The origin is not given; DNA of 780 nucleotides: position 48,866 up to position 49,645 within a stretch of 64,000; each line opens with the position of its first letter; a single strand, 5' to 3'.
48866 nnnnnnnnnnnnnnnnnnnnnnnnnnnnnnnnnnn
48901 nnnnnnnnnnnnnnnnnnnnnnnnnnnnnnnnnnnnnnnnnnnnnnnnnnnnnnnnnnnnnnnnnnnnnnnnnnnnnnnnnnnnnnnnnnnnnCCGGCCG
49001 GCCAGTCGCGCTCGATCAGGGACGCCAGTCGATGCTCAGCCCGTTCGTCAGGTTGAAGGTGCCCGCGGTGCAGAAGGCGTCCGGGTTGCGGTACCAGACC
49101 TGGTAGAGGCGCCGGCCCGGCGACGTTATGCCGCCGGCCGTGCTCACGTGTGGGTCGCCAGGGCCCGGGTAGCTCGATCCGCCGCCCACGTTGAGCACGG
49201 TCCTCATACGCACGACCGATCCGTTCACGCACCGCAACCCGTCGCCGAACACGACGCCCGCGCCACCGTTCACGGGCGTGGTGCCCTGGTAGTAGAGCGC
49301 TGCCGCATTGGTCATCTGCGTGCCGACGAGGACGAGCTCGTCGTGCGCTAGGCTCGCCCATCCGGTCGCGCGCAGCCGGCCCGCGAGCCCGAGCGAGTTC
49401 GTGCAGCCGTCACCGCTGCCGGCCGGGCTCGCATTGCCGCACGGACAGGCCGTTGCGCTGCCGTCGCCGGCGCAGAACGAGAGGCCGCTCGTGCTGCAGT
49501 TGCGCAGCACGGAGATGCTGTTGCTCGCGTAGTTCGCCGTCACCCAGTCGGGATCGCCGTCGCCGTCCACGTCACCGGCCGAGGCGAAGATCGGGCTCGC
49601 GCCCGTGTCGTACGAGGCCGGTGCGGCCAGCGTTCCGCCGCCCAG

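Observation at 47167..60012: Conserved ~150-aa six-cysteine C-terminal module shared by three otherwise different secreted proteins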

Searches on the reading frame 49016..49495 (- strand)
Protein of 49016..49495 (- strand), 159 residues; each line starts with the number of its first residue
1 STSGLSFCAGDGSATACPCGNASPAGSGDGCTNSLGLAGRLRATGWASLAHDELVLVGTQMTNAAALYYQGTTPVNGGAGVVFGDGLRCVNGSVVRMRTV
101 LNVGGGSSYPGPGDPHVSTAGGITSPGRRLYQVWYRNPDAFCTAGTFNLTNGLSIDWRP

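Call 19: find_related_loci(query=A2, collection=genome_contigs, flank=6000)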
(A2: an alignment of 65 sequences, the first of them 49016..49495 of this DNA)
Query A2 (159 aa) in genome_contigs; peptide patterns used: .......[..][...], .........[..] (x = any residue, [..] = any of these).
562 stretches matched a pattern (row limit reached: there are more); 528 encode a relative of the query (tblastn E <= 1e-3); the best 80 are kept; 78 distinct loci.
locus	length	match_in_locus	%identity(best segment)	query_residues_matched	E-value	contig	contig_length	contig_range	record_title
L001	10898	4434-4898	61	3-157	2e-60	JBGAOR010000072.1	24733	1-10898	MAG: Planctomycetota bacterium isolate MAG_MBR_H10.14 MBRH10-14_opera_contig_7012, whole genome shotgun sequence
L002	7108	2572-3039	61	4-159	7e-59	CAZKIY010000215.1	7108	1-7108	MAG TPA_asm: uncultured Planctomycetaceae bacterium isolate SRP128246_co1_341 genome assembly, contig: NODE_28615_length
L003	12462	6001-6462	62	4-157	5e-59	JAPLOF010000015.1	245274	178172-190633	MAG: Planctomycetota bacterium isolate LacPavin_0920_WC90_MAG_71_14 LacPavin_0920_WC90_scaffold_1515929, whole genome sh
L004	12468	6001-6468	62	4-159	7e-59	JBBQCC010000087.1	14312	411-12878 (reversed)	MAG: Planctomycetota bacterium isolate Co_metawrap_1282 Cmw_1282_k141_16443400_length_14312_cov_9.0000, whole genome sho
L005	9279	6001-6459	60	5-157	2e-58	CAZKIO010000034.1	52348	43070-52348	MAG TPA_asm: uncultured Planctomycetaceae bacterium isolate SRP287453_co1_19 genome assembly, contig: NODE_940_length_52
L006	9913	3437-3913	61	1-159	1e-58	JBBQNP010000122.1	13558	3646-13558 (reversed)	MAG: Planctomycetota bacterium isolate Co_metawrap_274 Cmw_274_k141_13512966_length_13558_cov_12.0000, whole genome shot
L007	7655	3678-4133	60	6-157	2e-58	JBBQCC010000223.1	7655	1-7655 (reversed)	MAG: Planctomycetota bacterium isolate Co_metawrap_1282 Cmw_1282_k141_12111303_length_7655_cov_9.0000, whole genome shot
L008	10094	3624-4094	64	2-157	9e-58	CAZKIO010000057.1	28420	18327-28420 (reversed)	MAG TPA_asm: uncultured Planctomycetaceae bacterium isolate SRP287453_co1_19 genome assembly, contig: NODE_2791_length_2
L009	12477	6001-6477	57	1-159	1e-57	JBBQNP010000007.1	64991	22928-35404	MAG: Planctomycetota bacterium isolate Co_metawrap_274 Cmw_274_k141_3755929_length_64991_cov_10.9996, whole genome shotg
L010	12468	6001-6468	60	4-159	7e-57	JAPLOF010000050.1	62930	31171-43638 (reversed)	MAG: Planctomycetota bacterium isolate LacPavin_0920_WC90_MAG_71_14 LacPavin_0920_WC90_scaffold_809788, whole genome sho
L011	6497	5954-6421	59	2-157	6e-57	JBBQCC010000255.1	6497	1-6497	MAG: Planctomycetota bacterium isolate Co_metawrap_1282 Cmw_1282_k141_5107759_length_6497_cov_9.0000, whole genome shotg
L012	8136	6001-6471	61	3-159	1e-56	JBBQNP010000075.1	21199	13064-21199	MAG: Planctomycetota bacterium isolate Co_metawrap_274 Cmw_274_k141_11859033_length_21199_cov_11.0000, whole genome shot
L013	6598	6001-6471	61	3-159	6e-57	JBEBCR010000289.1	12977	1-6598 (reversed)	MAG: Planctomycetota bacterium isolate blackwarrior_2019_sw_WHONDRS-S19S_0021_B_bin.82 scaffold_411367, whole genome sho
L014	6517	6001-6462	59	6-159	1e-56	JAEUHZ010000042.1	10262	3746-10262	MAG: Planctomycetota bacterium isolate new MAG-30 k141_1745045, whole genome shotgun sequence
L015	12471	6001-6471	59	3-159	7e-56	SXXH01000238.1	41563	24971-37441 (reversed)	MAG: Planctomycetia bacterium isolate F1-20-MAGs052 F1-20__c651829, whole genome shotgun sequence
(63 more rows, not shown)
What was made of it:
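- On T9SS CTD (type A TIGR04183 / PF18962; type B TIGR04131): All identified hosts are Planctomycetota MAGs (call 19).
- At least 528 copies were confirmed in species-representative genomes, and the best 80 are all in 14 Planctomycetota MAGs (call 19).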

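Call 24: predict_structure(alignment_id=A2)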
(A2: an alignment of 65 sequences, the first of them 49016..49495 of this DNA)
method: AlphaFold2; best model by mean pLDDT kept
length: 159 residues; sequences in the alignment: 65
mean_pLDDT: 88.8   pTM: 0.88
mean pLDDT of the five models: 88.8, 88.0, 87.1, 86.6, 81.5
residues with pLDDT >= 90: 100; 70-90: 43; 50-70: 14; < 50: 2
segments of 3 or more residues with pLDDT < 50: none
pLDDT, mean of each block of 10 residues (from residue 1): 79 57 74 89 96 97 96 90 88 97 97 97 97 89 82 96
secondary structure, 60 per line:
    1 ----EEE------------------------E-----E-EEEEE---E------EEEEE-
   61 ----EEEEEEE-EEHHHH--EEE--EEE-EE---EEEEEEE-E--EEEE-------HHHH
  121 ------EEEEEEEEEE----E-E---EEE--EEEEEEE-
elements in order: E5-7 E40-44 E55-59 E65-71 H75-78 E81-83 E86-88 E95-101 E106-109 H117-120 E127-136 E147-149 E152-158
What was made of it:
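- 49019..49495 (-): W2 C-terminal module, 159 aa; this is the sequence modelled by AF2. AF2 pLDDT 88.8, pTM 0.88, all-beta (call 24).
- On T9SS CTD (type A TIGR04183 / PF18962; type B TIGR04131): The AF2 model is all-beta, but it has 159 aa and about 11 strands plus a Cys-rich N-terminal loop (call 24).
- On Dockerin type I (PF00404): The model is all-beta with only two short helical turns (call 24).
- It is an all-beta sandwich (call 24). The AF2 model is confident (call 24).
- Tried and rejected: Rejected because the strands are short, the model is a sandwich, and there are six Cys (call 24).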

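Call 26: search_protein_representatives(alignment_id=A2)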
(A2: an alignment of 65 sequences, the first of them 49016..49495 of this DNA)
Query: 65 sequences, 185 profile positions. Proteins with E-value up to 0.001 (for the whole library): 9282; up to 1e-10: 6340; up to 1e-30: 2539. The best 150 are listed.
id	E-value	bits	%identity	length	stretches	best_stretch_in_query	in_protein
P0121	3.7e-76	271.2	-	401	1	18-184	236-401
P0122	4.0e-76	271.1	-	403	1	22-184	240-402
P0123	1.1e-75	269.7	-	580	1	21-184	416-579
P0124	4.2e-75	267.7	-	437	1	23-183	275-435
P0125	7.2e-75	267.0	-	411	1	27-185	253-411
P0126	8.6e-75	266.7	-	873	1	21-184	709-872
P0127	8.9e-75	266.7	-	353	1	20-185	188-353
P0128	1.3e-74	266.2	-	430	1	25-185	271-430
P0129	1.5e-74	266.0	-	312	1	25-184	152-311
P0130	3.8e-74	264.6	-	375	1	22-185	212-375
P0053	4.5e-74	264.4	-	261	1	19-185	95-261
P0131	5.6e-74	264.1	-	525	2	28-184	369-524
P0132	7.3e-74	263.7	-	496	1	22-184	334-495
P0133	1.3e-73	262.9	-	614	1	21-185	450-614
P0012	1.4e-73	262.8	-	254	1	20-184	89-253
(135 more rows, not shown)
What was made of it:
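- There are 9,282 clusters at 50% identity with E <= 1e-3 and 2,539 with E <= 1e-30 (call 26).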

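Call 27: fold_search(model_id=the predicted structure, library=pdb)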
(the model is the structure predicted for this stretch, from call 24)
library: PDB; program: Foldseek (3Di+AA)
matches with E <= 10: 698; with E <= 0.001: 0
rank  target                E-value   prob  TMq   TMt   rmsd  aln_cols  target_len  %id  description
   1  3uam_F                2.4e-02  0.80  0.32  0.28   6.1       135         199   10  Crystal structure of a chitin binding domain from Burkholderia pseudomallei (released 2011-11-02)
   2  9bjs_A                4.7e-02  0.84  0.36  0.27   6.8       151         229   10  X-ray crystal structure of Y62W Thermothelomyces thermophilus polysaccharide monooxygenase 9E (released 2024-12-18)
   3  4eis_B                6.2e-02  0.75  0.37  0.28   7.1       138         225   11  Structural basis for substrate targeting and catalysis by fungal polysaccharide monooxygenases (PMO-3) (released 2012-05-23)
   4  4kkq_A                6.6e-02  0.33  0.28  0.22  10.8       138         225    7  Crystal structure of Vibrio cholerae RbmA (crystal form 1) (released 2013-05-22)
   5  5wsz_A                7.0e-02  0.82  0.35  0.34   5.7       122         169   11  Crystal structure of a lytic polysaccharide monooxygenase,BtLPMO10A, from Bacillus thuringiensis (released 2017-02-22)
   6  7uzs                  7.4e-02  0.47  0.29  0.10   8.0       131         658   12  Protein 4.2 (local refinement from consensus reconstruction of ankyrin complex classes) (released 2022-07-20)
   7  7exk_A                7.8e-02  0.77  0.38  0.29   6.2       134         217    7  An AA9 LPMO of Ceriporiopsis subvermispora (released 2022-05-04)
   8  7ntl                  7.8e-02  0.75  0.35  0.27   6.3       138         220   11  AA9 lytic polysaccharide monooxygenase (LPMO) from Malbranchea cinnamomea (released 2021-08-11)
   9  9bjt_A                8.2e-02  0.69  0.35  0.26   6.4       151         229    7  X-ray crystal structure of Y62F Thermothelomyces thermophilus polysaccharide monooxygenase 9E (released 2024-12-18)
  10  5x6a_A                8.7e-02  0.47  0.31  0.23   7.8       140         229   11  Crystal structure of an endoglucanase PMO-5 (released 2018-02-21)
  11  6ha5_A                1.0e-01  0.51  0.32  0.24   9.4       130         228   12  AFGH61B L90V/D131S/M134L/A141W VARIANT (released 2018-08-22)
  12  8csw                  1.0e-01  0.35  0.29  0.09   9.9       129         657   12  Local refinement of protein 4.2 in Class 2 of erythrocyte ankyrin-1 complex (released 2022-07-20)
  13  7e1y_A                1.1e-01  0.30  0.26  0.10  10.9       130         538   14  Staphylothermus marinus amylopullulanase -SmApu (released 2022-02-09)
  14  4eis_A                1.1e-01  0.69  0.38  0.28   6.6       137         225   10  Structural basis for substrate targeting and catalysis by fungal polysaccharide monooxygenases (PMO-3) (released 2012-05-23)
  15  6h1z_A                1.1e-01  0.57  0.35  0.26   7.2       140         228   11  AFGH61B WILD-TYPE (released 2018-08-22)
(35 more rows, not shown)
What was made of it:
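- On Carbohydrate-binding module / lectin jelly-roll: The best PDB Foldseek match for the module has E 0.024 and TM 0.28-0.40 (call 27).
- The best Foldseek E for the module is 0.024 (call 27). The weak top Foldseek matches are chitin-binding domains, LPMOs and other Ig/FnIII-like binding domains (E 0.02-0.1, TM 0.3-0.4, call 27).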

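Call 37: search_protein_families(library=pfam, alignment_id=A3, max_evalue=0.001)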
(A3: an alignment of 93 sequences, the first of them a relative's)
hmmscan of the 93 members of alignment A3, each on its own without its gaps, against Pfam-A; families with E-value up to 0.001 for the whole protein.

A. member 1, P0121 (401 aa): 0 families

B. families by the number of members that match (of 93 scanned): 52 families (the first 25 are shown)
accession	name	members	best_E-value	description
PF12768.13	Rax2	7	4.7e-18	Rax2 C-terminal beta propeller domain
PF06739.17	SBBP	7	3.3e-15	Beta-propeller repeat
PF17164.10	DUF5122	6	6.4e-142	Domain of unknown function (DUF5122) beta-propeller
PF13517.12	FG-GAP_3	6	4.2e-79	FG-GAP-like repeat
PF19565.4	DUF6087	6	2.3e-09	Family of unknown function (DUF6087)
PF23759.1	GBD_T9SS_assoc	6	1.6e-06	Galactose binding domain-like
PF01839.29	FG-GAP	5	1.7e-52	FG-GAP repeat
PF14339.12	DUF4394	4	6.2e-10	Domain of unknown function (DUF4394)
PF14312.12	FG-GAP_2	3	1.2e-103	FG-GAP repeat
PF24681.1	Kelch_KLHDC2_KLHL20_DRC7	3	3.9e-22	KLHDC2/KLHL20/DRC7 Kelch-repeats domain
PF13415.12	Kelch_3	3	3.6e-15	Galactose oxidase, central domain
PF24981.1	Beta-prop_ATRN-LZTR1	3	2.7e-14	Attractin/LZTR1 beta-propeller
PF13418.12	Kelch_4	3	1.7e-13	Galactose oxidase, central domain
PF00059.27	Lectin_C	3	3.6e-12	Lectin C-type domain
PF24251.1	DUF7453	2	4.5e-52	Family of unknown function (DUF7453)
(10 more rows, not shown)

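Call 49: fold_search(model_id=the predicted structure, library=viral)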
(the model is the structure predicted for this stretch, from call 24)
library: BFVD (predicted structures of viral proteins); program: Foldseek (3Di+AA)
matches with E <= 10: 560; with E <= 0.001: 0
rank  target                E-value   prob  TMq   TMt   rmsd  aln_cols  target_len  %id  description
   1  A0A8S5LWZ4            1.1e-02  0.99  0.41  0.25   4.9       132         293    8  Uncharacterized protein [Myoviridae sp. ctZgq1]
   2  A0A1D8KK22            4.4e-02  0.82  0.33  0.14   8.0       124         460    8  Rhs family protein-like protein [Synechococcus phage S-CAM3]
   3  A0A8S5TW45            8.1e-02  0.33  0.28  0.10  11.7       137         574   12  Baseplate wedge protein [Siphoviridae sp. ctCNm48]
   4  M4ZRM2                8.5e-02  0.60  0.34  0.44   6.2       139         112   11  Uncharacterized protein [Bacillus phage PM1]
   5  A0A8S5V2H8            8.5e-02  0.38  0.29  0.24   8.2       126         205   17  Uncharacterized protein [CrAss-like virus sp. ctelJ1]
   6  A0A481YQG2            8.5e-02  0.23  0.25  0.22  10.1       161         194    6  Uncharacterized protein [Marseillevirus LCMAC101]
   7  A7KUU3                9.5e-02  0.85  0.33  0.33   5.7       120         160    8  (no name in the UniProt tables at hand)
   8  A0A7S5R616            1.0e-01  0.97  0.43  0.10   5.3       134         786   16  (no name in the UniProt tables at hand)
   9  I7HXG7                1.1e-01  0.54  0.30  0.18   6.9       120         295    9  Phi92_gp153 [Escherichia phage phi92]
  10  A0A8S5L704            1.1e-01  0.54  0.35  0.16   7.4       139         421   10  Uncharacterized protein (Fragment) [Siphoviridae sp. ctNiB4]
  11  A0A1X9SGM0            1.2e-01  0.63  0.31  0.36   7.3       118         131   10  Uncharacterized protein [Bacillus phage BeachBum]
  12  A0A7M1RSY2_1          1.2e-01  0.47  0.35  0.06  10.9       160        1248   12  Spore coat protein-like protein [uncultured phage cr124_1]
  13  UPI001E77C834         1.3e-01  0.33  0.35  0.31   9.7       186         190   10  (no name look-up for this kind of identifier)
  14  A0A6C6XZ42            1.3e-01  0.06  0.14  0.06  16.7       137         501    9  (no name in the UniProt tables at hand)
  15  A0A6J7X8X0            1.6e-01  0.94  0.40  0.25   3.8       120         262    5  Uncharacterized protein [uncultured Caudovirales phage]
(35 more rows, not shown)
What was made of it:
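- On Carbohydrate-binding module / lectin jelly-roll: The best BFVD match has E 0.011 (call 49).
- Tried and rejected: The weak LPMO, chitin-binding and FnIII matches (TM 0.3-0.4) were rejected as generic beta-sandwich similarity (calls 27, 49).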

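Call 53: search_protein_families(library=pfam, proteins=[window:49016-49495:-], max_evalue=10)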
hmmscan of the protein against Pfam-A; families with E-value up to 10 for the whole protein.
window:49016-49495:- (159 aa): 0 families

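Call 54: search_protein_families(library=ncbifam, proteins=[window:49016-49495:-], max_evalue=10)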
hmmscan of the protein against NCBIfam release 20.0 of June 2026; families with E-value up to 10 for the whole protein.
window:49016-49495:- (159 aa): 0 families

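Call 65: search_protein_families(library=pfam, proteins=[P0127, P0131], max_evalue=1)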
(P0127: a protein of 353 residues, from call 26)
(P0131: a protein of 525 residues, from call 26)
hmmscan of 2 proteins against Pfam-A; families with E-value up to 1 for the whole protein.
P0127 (353 aa): 4 families
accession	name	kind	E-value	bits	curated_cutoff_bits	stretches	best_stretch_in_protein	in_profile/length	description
PF22825.2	HpiC1-like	-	0.0046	17.5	27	1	25-169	5-144/174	HpiC1 cyclase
PF04862.18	DUF642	-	0.014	15.6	27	1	24-121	2-92/157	Protein of unknown function (DUF642)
PF23893.1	Y4YQ_C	-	0.045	14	27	1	33-68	12-47/53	Uncharacterised protein Y4YQ C-terminal domain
PF02606.20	LpxK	-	0.074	12.6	27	1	13-90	16-97/328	Tetraacyldisaccharide-1-P 4'-kinase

P0131 (525 aa): 0 families

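Call 88: search_protein_families(library=ncbifam, alignment_id=A3, max_evalue=0.001)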
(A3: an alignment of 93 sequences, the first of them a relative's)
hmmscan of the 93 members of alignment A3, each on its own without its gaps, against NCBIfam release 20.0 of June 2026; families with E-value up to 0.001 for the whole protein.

A. member 1, P0121 (401 aa): 0 families

B. families by the number of members that match (of 93 scanned): 43 families (the first 25 are shown)
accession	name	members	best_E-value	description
TIGR02608.1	delta_60_rpt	9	7e-79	delta-60 repeat domain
NF047494.1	Lepto_SBBP_lipo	8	1.9e-26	SBBP repeat beta-propeller lipoprotein, LipL53 family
TIGR02913.1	HAF_rpt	3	1.8e-17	HAF repeat protein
TIGR05002.1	NxxGxxAF_repeat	2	3.2e-55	choice-of-anchor tandem repeat NxxGxxAF-containing protein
NF047539.1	XAC2610_fam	2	5.3e-15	XAC2610-related protein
TIGR04362.1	choice_anch_C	2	1.3e-07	choice-of-anchor C family protein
TIGR03866.1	PQQ_ABC_repeats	1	7.2e-35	PQQ-dependent catabolism-associated beta-propeller protein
TIGR02276.1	beta_rpt_yvtn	1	3.2e-34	beta-propeller repeat protein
NF052340.1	hydrazine_beta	1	2.2e-24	hydrazine synthase subunit beta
NF058653.1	LipP1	1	2.1e-22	LipP1 family hormone-sensitive lipase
NF033149.0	CHL_hydrolase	1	1.1e-20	chloramphenicol hydrolase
NF052280.1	7_blade_YncE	1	4.5e-19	7-bladed beta-propeller protein YncE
NF048007.1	MmpL3Stblzr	1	4.9e-19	MmpL3/TtfA transport complex stabilizer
NF052342.1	hydrazine_BC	1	1e-18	hydrazine synthase subunit beta-gamma fusion subunit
NF052354.1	EstLipQMycob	1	7.9e-18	esterase LipQ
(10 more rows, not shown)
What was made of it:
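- Cargoes hit NCBIfam 'choice-of-anchor' families TIGR05002 and TIGR04362 and the HAF repeat (call 88). Cargo classes overlap with T9SS cargo: GBD_T9SS_assoc, SBBP and delta-60 repeats (calls 37, 88).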
